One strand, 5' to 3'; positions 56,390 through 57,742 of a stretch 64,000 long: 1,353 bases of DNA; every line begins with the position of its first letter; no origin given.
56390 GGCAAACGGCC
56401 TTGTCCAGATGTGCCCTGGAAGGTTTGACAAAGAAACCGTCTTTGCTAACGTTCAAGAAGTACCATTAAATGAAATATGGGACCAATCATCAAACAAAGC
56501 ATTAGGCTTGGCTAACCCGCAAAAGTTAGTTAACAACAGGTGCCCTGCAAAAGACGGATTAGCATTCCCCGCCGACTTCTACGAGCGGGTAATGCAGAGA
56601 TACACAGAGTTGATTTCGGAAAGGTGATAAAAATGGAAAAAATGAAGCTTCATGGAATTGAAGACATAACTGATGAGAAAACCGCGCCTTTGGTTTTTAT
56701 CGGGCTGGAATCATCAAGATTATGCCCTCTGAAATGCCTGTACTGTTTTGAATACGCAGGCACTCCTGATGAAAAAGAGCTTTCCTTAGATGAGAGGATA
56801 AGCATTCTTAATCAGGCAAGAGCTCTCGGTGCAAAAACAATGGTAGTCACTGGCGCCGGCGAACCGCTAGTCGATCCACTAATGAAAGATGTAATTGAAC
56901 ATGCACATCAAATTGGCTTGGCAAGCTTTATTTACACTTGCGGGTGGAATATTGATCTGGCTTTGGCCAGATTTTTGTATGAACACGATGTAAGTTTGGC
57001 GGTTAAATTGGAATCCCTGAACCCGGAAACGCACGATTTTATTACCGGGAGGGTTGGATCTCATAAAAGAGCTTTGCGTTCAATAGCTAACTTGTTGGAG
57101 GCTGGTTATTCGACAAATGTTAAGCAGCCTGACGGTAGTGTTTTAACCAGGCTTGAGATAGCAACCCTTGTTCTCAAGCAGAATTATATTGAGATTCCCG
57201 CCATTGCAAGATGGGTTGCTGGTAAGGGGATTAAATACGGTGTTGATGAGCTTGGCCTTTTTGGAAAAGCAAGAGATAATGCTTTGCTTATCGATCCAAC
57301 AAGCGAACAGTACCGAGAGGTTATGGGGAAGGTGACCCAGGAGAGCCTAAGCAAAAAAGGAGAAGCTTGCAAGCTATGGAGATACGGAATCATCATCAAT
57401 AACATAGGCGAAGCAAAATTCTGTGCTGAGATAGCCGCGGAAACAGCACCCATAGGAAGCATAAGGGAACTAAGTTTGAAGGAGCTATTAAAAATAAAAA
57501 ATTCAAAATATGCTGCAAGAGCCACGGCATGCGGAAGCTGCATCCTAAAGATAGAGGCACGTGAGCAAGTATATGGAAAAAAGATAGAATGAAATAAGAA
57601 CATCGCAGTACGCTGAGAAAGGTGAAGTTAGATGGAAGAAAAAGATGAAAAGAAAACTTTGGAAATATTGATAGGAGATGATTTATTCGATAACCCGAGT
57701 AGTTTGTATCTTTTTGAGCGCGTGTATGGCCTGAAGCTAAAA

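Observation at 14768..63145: Dispersed family of structured palindromic repeats (8 copies in 64 kb) with compensatory stem changes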

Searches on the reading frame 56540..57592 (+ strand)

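Call 79: search_protein_families(library=pfam, proteins=[window:56540-57592:+], max_evalue=0.001)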
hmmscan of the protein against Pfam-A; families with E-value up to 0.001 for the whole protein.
window:56540-57592:+ (350 aa): 1 family
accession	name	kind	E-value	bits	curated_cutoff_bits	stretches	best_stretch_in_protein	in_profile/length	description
PF04055.27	Radical_SAM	-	3.2e-17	63.6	29.5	1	58-192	3-143/166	Radical SAM superfamily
